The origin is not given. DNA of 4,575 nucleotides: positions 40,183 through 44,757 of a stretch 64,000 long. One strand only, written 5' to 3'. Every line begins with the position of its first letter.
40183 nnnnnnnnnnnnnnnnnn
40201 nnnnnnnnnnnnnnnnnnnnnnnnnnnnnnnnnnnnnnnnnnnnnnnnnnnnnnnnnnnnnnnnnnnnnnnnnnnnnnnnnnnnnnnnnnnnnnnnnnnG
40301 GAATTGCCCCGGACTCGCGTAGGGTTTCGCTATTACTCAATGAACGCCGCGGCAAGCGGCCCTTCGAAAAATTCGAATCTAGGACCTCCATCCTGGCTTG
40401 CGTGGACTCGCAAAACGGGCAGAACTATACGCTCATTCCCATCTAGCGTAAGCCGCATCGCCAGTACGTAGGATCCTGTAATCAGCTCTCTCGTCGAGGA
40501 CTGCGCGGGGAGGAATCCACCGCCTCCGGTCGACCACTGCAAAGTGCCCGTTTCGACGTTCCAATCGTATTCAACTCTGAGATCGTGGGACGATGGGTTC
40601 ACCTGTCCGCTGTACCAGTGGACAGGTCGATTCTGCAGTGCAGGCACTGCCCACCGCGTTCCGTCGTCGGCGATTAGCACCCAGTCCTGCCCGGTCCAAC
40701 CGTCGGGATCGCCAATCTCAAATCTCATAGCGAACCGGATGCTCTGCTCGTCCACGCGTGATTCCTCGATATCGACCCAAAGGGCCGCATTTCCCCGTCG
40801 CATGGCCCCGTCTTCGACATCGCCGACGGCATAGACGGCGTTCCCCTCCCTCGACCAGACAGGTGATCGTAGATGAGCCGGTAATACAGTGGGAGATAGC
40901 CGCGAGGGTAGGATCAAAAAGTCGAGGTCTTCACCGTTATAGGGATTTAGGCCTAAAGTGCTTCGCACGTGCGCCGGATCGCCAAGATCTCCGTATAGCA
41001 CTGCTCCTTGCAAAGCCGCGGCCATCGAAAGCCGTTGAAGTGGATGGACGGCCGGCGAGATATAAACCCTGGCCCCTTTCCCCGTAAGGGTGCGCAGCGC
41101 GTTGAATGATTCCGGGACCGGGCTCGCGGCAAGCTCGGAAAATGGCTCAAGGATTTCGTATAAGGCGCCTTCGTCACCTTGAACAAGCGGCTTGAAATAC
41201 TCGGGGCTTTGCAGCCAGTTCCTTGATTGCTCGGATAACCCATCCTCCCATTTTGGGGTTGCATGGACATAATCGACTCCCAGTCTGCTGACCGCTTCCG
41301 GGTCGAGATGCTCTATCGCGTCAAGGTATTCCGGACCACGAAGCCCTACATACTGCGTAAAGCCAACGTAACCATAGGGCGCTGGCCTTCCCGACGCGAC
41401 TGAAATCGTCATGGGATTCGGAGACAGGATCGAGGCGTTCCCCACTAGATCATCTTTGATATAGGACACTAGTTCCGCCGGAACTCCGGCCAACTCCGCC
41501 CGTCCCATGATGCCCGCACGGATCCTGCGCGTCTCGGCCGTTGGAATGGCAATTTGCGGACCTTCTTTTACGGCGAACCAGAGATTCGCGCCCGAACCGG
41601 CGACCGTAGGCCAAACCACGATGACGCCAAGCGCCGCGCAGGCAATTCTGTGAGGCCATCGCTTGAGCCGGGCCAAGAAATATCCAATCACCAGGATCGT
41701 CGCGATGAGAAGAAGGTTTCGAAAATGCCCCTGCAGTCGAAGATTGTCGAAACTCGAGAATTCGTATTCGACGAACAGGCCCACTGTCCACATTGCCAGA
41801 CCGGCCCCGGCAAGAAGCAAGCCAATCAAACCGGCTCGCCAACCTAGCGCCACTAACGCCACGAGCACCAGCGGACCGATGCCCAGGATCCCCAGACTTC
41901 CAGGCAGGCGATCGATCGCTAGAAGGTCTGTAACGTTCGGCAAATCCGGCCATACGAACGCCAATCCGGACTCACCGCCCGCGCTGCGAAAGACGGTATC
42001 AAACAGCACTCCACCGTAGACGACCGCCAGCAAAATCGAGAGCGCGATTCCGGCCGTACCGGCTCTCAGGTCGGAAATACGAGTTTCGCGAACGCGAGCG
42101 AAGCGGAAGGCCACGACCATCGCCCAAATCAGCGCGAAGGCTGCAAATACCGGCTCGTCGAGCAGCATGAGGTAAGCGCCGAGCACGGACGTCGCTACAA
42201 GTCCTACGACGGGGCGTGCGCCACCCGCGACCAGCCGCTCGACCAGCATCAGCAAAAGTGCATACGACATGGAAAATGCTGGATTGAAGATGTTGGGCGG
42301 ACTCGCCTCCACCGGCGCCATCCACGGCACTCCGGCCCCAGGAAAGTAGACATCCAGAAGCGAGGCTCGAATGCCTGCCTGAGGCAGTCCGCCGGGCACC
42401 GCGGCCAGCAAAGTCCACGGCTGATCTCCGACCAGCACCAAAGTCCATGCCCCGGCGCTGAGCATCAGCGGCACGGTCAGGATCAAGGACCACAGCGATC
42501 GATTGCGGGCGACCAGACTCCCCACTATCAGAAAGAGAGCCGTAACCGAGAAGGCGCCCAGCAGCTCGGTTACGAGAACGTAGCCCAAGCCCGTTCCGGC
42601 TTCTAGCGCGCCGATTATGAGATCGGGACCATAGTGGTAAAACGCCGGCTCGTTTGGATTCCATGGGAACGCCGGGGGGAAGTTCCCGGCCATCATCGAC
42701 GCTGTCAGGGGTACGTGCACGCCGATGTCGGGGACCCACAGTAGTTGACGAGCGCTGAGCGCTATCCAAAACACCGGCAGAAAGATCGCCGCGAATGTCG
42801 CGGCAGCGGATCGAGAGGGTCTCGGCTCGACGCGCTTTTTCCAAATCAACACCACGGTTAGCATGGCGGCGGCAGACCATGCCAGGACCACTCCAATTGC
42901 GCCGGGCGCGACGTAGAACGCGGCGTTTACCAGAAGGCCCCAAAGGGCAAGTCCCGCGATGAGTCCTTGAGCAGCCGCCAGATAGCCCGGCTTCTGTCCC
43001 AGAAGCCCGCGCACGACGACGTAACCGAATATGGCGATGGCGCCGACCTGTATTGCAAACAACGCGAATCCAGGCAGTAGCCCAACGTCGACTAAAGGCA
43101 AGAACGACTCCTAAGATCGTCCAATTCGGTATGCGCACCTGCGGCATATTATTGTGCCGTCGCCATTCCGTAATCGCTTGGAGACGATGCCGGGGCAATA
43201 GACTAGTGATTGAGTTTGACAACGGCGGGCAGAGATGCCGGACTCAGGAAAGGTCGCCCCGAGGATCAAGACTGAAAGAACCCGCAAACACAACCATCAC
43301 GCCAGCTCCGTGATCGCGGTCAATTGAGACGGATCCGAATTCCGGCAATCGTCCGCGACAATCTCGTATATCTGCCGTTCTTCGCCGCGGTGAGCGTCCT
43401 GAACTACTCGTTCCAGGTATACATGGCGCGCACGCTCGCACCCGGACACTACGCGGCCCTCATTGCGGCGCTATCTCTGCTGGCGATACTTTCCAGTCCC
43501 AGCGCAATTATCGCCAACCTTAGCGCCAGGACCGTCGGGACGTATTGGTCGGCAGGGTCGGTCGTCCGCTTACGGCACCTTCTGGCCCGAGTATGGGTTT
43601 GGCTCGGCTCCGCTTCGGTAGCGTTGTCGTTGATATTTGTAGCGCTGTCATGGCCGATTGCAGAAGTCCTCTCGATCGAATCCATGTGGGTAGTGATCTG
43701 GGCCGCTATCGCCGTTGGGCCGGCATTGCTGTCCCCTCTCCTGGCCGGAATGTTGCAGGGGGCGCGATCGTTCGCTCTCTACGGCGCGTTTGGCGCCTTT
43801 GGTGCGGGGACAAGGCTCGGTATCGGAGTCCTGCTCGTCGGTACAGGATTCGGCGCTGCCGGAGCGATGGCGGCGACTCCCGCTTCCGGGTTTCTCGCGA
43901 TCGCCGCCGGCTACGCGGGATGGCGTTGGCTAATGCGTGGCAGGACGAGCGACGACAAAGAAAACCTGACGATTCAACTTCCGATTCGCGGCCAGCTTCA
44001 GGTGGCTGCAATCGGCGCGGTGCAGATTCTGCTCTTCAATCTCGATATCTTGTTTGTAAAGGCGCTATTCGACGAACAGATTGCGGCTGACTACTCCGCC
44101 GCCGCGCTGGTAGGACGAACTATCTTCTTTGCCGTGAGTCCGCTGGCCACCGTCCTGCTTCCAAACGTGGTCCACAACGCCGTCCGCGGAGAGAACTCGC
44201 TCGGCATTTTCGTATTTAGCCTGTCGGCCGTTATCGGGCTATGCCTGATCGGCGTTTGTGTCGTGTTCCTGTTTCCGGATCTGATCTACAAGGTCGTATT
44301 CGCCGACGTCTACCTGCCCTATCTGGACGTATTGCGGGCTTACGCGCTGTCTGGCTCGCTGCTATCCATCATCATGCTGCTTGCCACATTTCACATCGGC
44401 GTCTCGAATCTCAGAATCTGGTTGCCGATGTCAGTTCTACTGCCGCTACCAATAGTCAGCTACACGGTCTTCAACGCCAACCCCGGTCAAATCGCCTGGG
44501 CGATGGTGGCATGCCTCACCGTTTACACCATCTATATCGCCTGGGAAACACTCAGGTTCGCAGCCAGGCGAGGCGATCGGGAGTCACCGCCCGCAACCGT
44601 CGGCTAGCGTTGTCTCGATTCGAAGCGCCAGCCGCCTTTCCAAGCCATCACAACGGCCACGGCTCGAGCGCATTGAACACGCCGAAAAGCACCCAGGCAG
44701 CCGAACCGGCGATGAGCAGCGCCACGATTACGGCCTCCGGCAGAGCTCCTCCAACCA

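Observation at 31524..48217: Candidate undescribed envelope-glycoconjugate system: GT2 + flippase + multiple YfhO/GT-C-like giants + LtaS-like module proteins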

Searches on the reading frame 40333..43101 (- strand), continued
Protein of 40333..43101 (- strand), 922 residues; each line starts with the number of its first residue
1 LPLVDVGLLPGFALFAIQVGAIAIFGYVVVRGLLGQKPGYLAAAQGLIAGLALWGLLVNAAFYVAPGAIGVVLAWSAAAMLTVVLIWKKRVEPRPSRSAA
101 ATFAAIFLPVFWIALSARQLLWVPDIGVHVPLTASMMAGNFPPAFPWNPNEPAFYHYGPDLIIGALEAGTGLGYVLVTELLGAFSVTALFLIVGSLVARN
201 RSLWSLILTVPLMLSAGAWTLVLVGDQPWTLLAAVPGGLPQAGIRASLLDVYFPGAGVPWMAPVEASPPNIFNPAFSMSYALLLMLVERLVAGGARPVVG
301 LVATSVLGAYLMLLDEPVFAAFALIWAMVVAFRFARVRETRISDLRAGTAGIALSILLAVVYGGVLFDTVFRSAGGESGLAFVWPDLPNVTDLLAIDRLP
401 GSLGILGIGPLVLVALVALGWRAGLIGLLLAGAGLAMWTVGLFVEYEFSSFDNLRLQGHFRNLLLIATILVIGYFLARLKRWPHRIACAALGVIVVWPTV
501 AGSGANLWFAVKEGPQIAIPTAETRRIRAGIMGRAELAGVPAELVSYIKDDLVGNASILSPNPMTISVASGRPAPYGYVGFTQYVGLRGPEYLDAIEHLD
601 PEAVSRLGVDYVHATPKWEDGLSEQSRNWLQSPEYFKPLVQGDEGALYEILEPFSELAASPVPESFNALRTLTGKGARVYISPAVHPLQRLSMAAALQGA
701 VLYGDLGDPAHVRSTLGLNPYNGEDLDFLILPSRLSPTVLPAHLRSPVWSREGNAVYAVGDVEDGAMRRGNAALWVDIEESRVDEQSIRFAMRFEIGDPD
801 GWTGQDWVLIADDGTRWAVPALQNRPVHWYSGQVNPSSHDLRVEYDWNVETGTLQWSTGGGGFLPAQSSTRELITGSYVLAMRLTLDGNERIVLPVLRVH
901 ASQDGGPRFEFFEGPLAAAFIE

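Call 81: list_cluster_members(proteins=[window:40333-43101:-, window:38200-40299:-, window:36331-37344:-, window:43324-44607:+, window:37469-38203:-, window:45470-48217:+, window:26702-28972:+, window:33285-36077:-])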
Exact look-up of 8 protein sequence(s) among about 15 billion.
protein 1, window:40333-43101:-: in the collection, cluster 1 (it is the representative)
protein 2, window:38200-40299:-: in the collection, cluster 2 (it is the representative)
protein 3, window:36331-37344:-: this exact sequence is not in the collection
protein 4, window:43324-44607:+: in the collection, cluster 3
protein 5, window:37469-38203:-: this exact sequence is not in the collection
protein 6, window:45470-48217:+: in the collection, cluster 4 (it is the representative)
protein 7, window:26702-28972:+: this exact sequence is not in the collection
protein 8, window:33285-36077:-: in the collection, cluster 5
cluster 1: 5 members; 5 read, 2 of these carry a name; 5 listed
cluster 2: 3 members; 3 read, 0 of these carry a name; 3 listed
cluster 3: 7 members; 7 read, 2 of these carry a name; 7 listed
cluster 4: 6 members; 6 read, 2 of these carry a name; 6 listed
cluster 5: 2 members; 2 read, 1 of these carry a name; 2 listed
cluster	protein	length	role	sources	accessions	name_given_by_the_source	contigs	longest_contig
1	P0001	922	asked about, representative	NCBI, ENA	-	-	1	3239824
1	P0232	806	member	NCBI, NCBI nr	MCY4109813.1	MAG: hypothetical protein OXG11_12390, partial [Chloroflexi bacterium] | hypothetical protein [Chloroflexota bacterium]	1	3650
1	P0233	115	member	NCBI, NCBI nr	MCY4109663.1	MAG: hypothetical protein OXG11_11610, partial [Chloroflexi bacterium] | hypothetical protein [Chloroflexota bacterium]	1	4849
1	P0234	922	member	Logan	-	-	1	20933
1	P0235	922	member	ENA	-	-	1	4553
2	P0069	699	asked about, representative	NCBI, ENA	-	-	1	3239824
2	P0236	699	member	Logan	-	-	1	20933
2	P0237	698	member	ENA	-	-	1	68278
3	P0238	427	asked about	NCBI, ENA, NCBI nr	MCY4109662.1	MAG: hypothetical protein OXG11_11605 [Chloroflexi bacterium] | hypothetical protein [Chloroflexota bacterium]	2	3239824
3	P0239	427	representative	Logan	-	-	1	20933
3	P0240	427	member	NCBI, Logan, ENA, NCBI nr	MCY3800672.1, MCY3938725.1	MAG: hypothetical protein OXG46_03755 [Chloroflexi bacterium] | hypothetical protein [Chloroflexota bacterium]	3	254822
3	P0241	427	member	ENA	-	-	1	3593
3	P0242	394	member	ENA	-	-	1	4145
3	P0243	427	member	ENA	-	-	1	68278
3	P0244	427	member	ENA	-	-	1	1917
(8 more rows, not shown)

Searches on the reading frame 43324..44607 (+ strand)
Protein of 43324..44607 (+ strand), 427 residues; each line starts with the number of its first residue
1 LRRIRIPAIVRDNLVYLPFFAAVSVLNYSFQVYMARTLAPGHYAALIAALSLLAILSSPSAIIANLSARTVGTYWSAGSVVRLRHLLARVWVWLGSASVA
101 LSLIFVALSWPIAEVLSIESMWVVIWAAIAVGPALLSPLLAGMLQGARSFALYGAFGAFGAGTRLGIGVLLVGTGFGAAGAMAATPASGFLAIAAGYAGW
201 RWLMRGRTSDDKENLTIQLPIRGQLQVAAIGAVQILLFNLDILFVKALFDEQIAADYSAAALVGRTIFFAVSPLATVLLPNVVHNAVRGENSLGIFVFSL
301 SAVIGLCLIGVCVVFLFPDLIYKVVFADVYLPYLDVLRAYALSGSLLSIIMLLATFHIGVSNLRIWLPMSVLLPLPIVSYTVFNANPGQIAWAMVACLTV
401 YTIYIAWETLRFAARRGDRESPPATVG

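Call 3: search_protein_families(library=pfam, proteins=[window:43324-44607:+], max_evalue=0.01)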
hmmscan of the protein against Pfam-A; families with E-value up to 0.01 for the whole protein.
window:43324-44607:+ (427 aa): 0 families

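Call 6: search_protein_families(library=ncbifam, proteins=[window:43324-44607:+], max_evalue=1)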
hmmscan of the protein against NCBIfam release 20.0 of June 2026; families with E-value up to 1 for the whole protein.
window:43324-44607:+ (427 aa): 0 families

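Call 7: search_protein_families(library=pfam, proteins=[window:43324-44607:+], max_evalue=10)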
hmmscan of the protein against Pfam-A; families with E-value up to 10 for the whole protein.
window:43324-44607:+ (427 aa): 0 families

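Call 21: search_solved_structures(query=window:43324-44607:+, max_evalue=10)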
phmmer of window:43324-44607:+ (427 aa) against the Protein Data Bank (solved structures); distinct sequences matched with E-value up to 10: 1.
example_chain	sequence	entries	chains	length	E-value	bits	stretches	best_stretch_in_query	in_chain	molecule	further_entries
2gzo_A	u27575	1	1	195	0.46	12.7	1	130-206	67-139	UPF0301 protein SO3346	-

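Call 59: search_solved_structures(query=A4, max_evalue=10, show_alignments=1)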
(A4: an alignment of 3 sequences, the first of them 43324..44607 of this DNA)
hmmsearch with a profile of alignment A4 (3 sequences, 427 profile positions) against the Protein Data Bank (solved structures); distinct sequences matched with E-value up to 10: 0.

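Call 86: search_protein_families(library=pfam, alignment_id=A4, max_evalue=10)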
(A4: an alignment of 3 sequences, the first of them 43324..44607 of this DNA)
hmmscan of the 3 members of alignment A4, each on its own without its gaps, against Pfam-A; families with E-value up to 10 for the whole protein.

A. member 1, window:43324-44607:+ (427 aa): 0 families

B. families by the number of members that match (of 3 scanned): 1 family
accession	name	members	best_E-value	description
PF03142.21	Chitin_synth_2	1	4.5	Chitin synthase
